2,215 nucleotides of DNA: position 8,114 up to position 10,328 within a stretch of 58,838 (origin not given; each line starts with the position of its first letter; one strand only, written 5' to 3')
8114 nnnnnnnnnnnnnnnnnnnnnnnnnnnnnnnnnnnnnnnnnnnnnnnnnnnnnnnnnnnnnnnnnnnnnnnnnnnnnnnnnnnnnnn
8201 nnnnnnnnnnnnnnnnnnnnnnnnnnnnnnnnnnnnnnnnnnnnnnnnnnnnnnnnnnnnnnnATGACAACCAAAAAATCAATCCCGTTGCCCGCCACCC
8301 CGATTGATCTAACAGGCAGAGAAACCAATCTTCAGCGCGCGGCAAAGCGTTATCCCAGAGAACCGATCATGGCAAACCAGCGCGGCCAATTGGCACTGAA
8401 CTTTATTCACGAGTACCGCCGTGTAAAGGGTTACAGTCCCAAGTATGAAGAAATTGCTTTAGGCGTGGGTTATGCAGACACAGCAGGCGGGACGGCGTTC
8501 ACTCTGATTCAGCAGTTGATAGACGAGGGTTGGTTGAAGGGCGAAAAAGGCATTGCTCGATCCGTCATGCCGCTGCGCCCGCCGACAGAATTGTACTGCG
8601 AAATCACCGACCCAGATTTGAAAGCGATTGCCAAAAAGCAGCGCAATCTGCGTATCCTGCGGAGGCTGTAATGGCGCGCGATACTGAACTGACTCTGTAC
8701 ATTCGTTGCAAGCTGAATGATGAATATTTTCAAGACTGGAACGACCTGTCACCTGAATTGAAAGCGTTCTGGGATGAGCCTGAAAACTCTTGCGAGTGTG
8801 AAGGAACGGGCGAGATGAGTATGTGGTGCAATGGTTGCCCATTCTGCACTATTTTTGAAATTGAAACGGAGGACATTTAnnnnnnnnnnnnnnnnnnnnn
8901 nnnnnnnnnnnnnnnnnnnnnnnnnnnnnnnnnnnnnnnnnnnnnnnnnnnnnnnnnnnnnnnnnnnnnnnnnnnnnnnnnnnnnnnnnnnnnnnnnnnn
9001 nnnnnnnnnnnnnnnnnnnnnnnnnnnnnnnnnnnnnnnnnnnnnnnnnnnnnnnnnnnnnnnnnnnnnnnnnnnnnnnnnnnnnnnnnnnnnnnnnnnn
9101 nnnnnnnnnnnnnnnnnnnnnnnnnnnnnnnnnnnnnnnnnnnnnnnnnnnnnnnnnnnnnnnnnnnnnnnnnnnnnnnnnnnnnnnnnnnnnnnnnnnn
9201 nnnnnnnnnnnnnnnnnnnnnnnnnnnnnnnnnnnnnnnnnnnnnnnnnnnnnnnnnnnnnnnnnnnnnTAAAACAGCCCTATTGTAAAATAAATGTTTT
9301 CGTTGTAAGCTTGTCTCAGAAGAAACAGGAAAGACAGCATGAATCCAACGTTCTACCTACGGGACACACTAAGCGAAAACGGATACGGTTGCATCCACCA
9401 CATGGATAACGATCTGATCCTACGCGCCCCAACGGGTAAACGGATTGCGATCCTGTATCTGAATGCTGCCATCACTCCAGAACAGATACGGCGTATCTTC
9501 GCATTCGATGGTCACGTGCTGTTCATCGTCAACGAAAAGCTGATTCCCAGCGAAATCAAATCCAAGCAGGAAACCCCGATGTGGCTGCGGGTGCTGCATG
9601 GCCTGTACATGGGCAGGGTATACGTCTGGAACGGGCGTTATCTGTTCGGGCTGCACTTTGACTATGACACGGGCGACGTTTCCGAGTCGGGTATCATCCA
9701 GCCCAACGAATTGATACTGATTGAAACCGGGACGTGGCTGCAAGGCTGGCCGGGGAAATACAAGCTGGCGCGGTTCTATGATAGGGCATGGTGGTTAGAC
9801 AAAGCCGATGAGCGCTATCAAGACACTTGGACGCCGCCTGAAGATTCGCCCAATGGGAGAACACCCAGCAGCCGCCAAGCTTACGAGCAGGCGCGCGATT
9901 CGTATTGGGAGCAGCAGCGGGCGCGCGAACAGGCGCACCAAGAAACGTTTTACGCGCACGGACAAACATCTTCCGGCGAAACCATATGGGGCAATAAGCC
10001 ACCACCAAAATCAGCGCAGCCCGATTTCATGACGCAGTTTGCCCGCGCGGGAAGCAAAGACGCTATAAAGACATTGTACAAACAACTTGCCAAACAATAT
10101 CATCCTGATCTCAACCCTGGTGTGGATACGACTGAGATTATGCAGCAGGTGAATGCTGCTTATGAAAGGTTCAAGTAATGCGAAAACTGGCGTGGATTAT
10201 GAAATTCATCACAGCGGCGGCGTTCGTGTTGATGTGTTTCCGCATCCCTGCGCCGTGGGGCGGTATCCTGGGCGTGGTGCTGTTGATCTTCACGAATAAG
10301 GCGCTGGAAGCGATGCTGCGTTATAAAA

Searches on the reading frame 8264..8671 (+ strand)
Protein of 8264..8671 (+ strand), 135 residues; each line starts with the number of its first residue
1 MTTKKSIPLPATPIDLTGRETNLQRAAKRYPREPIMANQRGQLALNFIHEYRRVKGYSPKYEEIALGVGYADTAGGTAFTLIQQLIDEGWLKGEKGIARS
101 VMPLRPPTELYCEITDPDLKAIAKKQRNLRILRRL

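Call 10: search_protein_families(library=pfam, proteins=[window:8264-8671:+], max_evalue=0.01)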
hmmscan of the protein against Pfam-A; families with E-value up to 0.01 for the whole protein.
window:8264-8671:+ (135 aa): 0 families

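Call 11: search_protein_families(library=phrogs, proteins=[window:8264-8671:+], max_evalue=0.01)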
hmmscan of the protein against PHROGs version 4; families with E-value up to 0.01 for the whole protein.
window:8264-8671:+ (135 aa): 2 families
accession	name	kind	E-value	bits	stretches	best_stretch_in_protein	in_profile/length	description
phrog_3502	-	unknown function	3.3e-07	31.4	1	24-102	36-112/131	-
phrog_24920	-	unknown function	1.1e-05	26.4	1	40-102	7-67/125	-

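Call 12: find_related_loci(query=window:8264-8671:+, collection=viral_contigs, flank=4000)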
Query window:8264-8671:+ (135 aa) in viral_contigs; peptide patterns used: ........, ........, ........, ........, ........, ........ (x = any residue, [..] = any of these).
20 stretches matched a pattern, but none encodes a relative of the query by tblastn (E <= 1e-3).

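Call 23: find_encoding_contigs(protein=window:8264-8671:+, flank=3000, max_places=10)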
Protein window:8264-8671:+ (135 aa): 2 contigs read that carry it; 2 places shown.
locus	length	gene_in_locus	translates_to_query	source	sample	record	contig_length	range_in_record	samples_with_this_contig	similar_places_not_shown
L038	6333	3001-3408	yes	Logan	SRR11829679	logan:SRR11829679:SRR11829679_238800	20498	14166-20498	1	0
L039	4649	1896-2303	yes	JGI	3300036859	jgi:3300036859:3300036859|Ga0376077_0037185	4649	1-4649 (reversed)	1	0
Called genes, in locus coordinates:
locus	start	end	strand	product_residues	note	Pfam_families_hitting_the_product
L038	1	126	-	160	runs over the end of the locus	PF13392:HNH_3, PF01047:MarR, PF02796:HTH_7 (faint), PF13936:HTH_38 (weak), PF13412:HTH_24 (weak)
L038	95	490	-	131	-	-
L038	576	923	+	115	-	PF04480:DUF559 (weak)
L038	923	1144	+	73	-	-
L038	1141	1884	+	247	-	-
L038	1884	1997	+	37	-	-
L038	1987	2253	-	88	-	-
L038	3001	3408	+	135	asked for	-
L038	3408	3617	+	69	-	-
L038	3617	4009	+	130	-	-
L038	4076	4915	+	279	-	PF00226:DnaJ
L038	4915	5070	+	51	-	-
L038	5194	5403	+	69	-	-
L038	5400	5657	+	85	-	-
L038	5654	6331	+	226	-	?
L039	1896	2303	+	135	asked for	-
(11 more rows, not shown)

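Call 26: find_homologous_proteins(query=window:8264-8671:+, max_evalue=0.001)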
Query window:8264-8671:+ (135 aa): 19 proteins with E <= 0.001 among 39 candidates.
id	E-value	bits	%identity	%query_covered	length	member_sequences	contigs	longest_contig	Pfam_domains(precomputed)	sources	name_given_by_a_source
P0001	1.0e-83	296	100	100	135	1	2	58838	-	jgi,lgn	jgi:hypothetical protein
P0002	1.7e-36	143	66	76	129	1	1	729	-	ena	-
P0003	1.2e-35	140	53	100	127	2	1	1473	-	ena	-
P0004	2.6e-35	139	62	79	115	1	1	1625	-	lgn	-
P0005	4.5e-35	138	60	81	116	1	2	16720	-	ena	-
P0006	7.7e-35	138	61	80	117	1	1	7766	-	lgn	-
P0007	1.3e-33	134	59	77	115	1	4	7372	-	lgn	-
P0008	2.5e-33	133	62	79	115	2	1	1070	-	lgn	-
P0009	8.0e-33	131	63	78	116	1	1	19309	-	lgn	-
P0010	1.4e-32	130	63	79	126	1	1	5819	-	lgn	-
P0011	4.2e-32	129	60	76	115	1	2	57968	-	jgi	jgi:SOS-response transcriptional repressor LexA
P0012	1.4e-31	127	60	74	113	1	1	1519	-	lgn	-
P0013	4.4e-31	126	57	80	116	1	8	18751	-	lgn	-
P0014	5.6e-31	125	53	89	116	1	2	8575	-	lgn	-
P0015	7.5e-31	125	59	77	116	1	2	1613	-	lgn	-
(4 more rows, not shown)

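Call 27: find_encoding_contigs(protein=P0011, flank=4000, max_places=3)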
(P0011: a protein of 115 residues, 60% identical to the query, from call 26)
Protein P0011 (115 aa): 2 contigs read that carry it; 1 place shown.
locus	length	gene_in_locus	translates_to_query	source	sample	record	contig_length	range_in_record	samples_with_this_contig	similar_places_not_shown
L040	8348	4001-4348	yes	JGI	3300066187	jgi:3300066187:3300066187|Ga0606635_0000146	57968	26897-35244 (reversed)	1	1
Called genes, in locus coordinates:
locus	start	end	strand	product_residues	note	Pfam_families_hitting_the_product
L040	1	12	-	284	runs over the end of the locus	-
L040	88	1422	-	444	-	PF18897:Gp3-like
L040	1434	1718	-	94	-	-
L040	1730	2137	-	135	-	-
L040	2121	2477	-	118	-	-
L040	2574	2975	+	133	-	PF05866:RusA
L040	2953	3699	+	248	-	-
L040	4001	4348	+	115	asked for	-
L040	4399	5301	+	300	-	PF00226:DnaJ (weak)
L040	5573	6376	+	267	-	-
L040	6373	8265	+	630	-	PF13155:Toprim_2 (weak), PF03796:DnaB_C, PF06745:ATPase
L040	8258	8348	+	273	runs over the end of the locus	PF01170:UPF0020 (faint), PF11599:AviRa (faint), PF01555:N6_N4_Mtase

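Call 28: find_encoding_contigs(protein=P0009, flank=4000, max_places=3)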
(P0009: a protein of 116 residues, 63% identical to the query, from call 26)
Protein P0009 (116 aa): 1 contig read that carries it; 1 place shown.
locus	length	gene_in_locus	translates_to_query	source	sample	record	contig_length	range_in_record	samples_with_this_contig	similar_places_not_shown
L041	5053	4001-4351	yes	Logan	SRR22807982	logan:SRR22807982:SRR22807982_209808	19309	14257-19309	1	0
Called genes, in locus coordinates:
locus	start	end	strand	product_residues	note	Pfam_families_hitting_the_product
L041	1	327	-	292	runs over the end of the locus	-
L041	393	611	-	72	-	-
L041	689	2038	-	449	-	PF18897:Gp3-like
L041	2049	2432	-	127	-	-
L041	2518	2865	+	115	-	-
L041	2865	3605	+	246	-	-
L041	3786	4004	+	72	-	-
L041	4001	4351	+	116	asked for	-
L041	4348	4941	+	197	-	-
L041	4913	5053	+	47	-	?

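Call 29: find_encoding_contigs(protein=P0013, flank=4000, max_places=4)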
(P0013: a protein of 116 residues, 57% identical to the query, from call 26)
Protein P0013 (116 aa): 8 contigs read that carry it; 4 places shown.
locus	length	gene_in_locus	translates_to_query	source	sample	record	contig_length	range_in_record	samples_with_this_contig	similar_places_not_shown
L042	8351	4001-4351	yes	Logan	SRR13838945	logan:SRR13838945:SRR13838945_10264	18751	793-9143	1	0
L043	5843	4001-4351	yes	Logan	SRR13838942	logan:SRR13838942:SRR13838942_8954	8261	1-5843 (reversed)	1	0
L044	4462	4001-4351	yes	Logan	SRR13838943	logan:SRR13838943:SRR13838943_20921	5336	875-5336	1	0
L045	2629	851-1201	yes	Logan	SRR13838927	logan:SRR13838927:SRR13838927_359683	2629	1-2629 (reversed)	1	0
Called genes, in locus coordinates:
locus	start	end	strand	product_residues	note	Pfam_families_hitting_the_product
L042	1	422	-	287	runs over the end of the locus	-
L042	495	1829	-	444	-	PF18897:Gp3-like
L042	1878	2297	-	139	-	-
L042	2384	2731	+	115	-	PF05866:RusA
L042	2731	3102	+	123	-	PF24240:DUF7448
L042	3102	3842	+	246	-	-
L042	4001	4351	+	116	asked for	-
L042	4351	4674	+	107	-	-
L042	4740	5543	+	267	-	PF00226:DnaJ (weak)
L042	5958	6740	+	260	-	-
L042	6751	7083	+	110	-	-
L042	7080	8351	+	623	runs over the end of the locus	PF03796:DnaB_C, PF06745:ATPase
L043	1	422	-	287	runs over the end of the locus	-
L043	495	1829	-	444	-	PF18897:Gp3-like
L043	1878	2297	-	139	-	-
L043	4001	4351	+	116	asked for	-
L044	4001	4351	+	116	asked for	-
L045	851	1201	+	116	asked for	-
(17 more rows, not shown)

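Call 30: find_encoding_contigs(protein=P0005, flank=4000, max_places=3)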
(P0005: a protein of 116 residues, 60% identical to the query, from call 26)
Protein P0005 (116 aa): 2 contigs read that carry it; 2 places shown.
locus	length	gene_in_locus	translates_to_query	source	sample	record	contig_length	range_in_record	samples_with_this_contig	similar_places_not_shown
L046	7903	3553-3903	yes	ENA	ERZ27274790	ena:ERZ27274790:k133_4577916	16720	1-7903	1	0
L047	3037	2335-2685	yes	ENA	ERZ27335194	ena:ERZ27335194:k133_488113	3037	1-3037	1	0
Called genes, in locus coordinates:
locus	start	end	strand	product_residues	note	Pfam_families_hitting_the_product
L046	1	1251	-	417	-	?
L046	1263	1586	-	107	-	-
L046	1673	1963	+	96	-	-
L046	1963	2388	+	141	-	-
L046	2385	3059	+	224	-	-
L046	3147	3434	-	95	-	-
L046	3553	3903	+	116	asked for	-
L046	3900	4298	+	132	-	-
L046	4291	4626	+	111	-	-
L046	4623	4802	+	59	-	-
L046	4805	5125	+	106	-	-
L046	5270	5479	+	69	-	-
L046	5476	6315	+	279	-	-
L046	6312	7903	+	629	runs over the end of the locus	PF03796:DnaB_C, PF06745:ATPase (weak)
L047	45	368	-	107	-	-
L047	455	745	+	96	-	-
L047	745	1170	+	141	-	-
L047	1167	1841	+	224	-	-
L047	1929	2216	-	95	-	-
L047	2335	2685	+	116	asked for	-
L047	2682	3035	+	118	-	?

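Call 45: find_encoding_contigs(protein=P0003, flank=4000, max_places=3)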
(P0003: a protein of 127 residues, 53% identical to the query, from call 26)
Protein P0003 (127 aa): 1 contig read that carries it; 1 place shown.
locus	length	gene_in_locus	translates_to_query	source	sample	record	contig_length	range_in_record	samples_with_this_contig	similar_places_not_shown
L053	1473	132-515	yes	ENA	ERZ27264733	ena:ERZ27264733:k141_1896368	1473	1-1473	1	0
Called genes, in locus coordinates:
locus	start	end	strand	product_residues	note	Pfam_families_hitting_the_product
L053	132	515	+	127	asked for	-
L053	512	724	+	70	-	-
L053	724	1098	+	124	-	-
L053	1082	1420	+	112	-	-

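Call 46: find_encoding_contigs(protein=P0010, flank=4000, max_places=3)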
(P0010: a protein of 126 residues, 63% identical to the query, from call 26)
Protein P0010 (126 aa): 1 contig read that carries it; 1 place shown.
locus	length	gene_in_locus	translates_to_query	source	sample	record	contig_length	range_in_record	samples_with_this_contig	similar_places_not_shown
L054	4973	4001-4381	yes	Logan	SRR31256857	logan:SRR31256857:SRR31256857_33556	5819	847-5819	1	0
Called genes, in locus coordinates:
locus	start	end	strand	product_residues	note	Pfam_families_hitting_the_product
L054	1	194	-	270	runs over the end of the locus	-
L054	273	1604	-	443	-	PF18897:Gp3-like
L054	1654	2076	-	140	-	-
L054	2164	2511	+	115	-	-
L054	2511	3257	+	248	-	-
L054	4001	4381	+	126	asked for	-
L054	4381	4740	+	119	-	-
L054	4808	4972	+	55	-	?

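Call 47: find_encoding_contigs(protein=P0006, flank=4000, max_places=3)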
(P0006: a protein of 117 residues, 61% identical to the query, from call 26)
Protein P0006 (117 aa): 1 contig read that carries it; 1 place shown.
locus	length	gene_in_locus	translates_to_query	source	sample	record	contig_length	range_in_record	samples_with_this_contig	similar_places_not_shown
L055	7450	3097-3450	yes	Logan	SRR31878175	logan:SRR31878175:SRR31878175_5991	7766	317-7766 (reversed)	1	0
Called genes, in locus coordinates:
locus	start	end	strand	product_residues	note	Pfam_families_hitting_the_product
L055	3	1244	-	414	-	?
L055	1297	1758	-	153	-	-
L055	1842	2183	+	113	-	PF05866:RusA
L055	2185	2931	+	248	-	-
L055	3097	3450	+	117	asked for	-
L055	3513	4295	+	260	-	PF00226:DnaJ (weak)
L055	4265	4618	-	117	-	-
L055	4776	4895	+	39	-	-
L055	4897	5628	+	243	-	PF04492:Phage_rep_O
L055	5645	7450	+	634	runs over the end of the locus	PF03796:DnaB_C, PF06745:ATPase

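Call 58: find_related_loci(query=A4, collection=viral_contigs, flank=2500)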
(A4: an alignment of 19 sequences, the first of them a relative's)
Query A4 (135 aa) in viral_contigs; peptide patterns used: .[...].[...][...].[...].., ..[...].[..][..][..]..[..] (x = any residue, [..] = any of these).
183 stretches matched a pattern; 1 encode a relative of the query (tblastn E <= 1e-3); 1 distinct loci.
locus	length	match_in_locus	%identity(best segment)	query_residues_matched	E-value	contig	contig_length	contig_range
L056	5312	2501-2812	56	32-135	2e-37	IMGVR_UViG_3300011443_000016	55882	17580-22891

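Call 59: find_related_loci(query=A4, collection=genome_contigs, flank=2500)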
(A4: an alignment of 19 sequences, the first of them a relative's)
Query A4 (135 aa) in genome_contigs; peptide patterns used: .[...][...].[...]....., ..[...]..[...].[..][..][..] (x = any residue, [..] = any of these).
77 stretches matched a pattern, but none encodes a relative of the query by tblastn (E <= 1e-3).

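Call 62: find_encoding_contigs(protein=P0002, flank=4000, max_places=3)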
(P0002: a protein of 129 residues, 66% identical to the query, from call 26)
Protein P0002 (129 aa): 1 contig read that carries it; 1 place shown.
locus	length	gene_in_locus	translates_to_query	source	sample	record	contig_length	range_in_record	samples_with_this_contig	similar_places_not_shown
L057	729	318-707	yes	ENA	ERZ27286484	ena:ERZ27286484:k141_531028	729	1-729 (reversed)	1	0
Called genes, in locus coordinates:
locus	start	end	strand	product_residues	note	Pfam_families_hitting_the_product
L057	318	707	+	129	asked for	-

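Call 65: find_homologous_proteins(query=A4, max_evalue=0.00001)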
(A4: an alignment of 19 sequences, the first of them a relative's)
Query A4 (19 sequences) (135 aa, profile of the alignment): 80 proteins with E <= 0.00001 among 4912 candidates.
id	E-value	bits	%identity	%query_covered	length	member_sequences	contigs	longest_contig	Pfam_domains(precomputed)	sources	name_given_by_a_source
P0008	2.6e-51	190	62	79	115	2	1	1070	-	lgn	-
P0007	4.4e-51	190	59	77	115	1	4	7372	-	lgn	-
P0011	9.9e-51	189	60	76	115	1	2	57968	-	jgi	jgi:SOS-response transcriptional repressor LexA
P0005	4.2e-49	183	60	81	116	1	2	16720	-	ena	-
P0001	6.2e-49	183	100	100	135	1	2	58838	-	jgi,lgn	jgi:hypothetical protein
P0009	2.7e-48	181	63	78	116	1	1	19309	-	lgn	-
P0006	2.9e-48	181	61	80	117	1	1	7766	-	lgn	-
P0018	3.7e-48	180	57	86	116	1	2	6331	-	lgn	-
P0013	4.4e-48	180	57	80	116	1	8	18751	-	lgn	-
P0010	5.1e-48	180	63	79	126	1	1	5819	-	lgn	-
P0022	7.9e-48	179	56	80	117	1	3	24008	-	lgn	-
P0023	9.1e-48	179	57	80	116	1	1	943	-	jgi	-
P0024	9.2e-48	179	58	80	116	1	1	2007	-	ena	-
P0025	9.5e-48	179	56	80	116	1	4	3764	-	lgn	-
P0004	1.4e-47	178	62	79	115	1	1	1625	-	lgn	-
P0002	3.2e-47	177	66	76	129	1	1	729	-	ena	-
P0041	2.9e-45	171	55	74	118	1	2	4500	-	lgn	-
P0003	4.4e-45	170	53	100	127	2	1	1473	-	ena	-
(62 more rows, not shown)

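Call 67: find_encoding_contigs(protein=P0008, flank=3000, max_places=3)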
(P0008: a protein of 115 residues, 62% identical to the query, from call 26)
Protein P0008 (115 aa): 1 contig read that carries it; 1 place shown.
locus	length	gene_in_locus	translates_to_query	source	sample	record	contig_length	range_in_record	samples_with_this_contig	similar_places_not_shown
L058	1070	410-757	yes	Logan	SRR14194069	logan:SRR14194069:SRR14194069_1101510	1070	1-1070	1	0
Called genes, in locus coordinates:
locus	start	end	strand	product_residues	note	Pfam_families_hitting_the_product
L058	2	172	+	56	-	?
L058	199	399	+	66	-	-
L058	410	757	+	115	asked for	-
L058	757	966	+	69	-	-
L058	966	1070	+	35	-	?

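Call 68: find_encoding_contigs(protein=P0041, flank=3000, max_places=3)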
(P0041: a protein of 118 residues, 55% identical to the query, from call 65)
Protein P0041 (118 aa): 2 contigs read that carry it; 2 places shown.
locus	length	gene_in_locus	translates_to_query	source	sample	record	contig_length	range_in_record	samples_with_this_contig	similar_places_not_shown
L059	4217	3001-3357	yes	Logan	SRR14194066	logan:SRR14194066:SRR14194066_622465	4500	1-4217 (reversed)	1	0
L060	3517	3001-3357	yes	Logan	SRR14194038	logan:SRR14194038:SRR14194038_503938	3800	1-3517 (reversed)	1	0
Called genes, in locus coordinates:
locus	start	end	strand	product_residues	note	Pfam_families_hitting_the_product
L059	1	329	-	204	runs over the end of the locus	?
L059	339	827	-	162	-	PF13392:HNH_3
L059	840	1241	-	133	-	-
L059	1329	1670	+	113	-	PF05866:RusA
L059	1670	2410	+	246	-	-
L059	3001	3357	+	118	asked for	-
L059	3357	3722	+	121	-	-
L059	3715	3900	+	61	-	-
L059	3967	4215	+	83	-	?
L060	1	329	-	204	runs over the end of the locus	?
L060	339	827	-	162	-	PF13392:HNH_3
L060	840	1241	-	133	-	-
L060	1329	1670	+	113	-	PF05866:RusA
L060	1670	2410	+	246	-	-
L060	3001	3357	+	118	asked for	-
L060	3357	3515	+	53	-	?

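Call 69: find_encoding_contigs(protein=P0004, flank=3000, max_places=3)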
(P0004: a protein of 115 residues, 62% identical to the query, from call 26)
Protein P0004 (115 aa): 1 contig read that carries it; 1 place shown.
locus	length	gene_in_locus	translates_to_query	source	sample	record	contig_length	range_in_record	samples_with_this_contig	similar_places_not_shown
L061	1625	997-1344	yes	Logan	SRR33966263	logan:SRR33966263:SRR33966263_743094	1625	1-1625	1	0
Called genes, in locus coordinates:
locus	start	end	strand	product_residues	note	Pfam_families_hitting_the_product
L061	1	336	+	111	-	?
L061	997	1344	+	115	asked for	-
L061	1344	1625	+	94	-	?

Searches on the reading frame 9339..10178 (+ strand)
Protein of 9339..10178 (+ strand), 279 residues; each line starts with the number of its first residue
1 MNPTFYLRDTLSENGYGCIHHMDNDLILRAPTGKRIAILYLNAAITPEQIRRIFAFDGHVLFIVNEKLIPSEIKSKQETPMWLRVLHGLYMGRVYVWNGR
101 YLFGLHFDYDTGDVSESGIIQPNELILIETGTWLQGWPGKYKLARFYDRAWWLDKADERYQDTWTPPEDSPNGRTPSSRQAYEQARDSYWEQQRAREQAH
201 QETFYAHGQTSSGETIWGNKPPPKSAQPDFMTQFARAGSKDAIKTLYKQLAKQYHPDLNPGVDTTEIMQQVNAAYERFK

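Call 10: search_protein_families(library=pfam, proteins=[window:9339-10178:+], max_evalue=0.01)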
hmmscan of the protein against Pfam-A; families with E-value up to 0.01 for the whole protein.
window:9339-10178:+ (279 aa): 1 family
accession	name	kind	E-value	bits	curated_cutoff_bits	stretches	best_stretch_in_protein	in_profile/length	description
PF00226.36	DnaJ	-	1e-07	32.4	27.8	1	239-276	13-51/63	DnaJ domain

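Call 11: search_protein_families(library=phrogs, proteins=[window:9339-10178:+], max_evalue=0.01)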
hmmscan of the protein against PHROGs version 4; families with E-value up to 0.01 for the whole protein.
window:9339-10178:+ (279 aa): 5 families
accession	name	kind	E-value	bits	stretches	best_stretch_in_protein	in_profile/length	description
phrog_14336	-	unknown function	4.9e-06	27.1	1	238-276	16-54/363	-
phrog_15863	-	unknown function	5.1e-06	27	1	230-277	146-192/312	-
phrog_13942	-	unknown function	0.00058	20.2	1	239-279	28-65/336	-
phrog_11153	-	unknown function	0.00067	20.4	1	234-276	13-55/337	-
phrog_9210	-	unknown function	0.00076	20.2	1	202-276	129-197/204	-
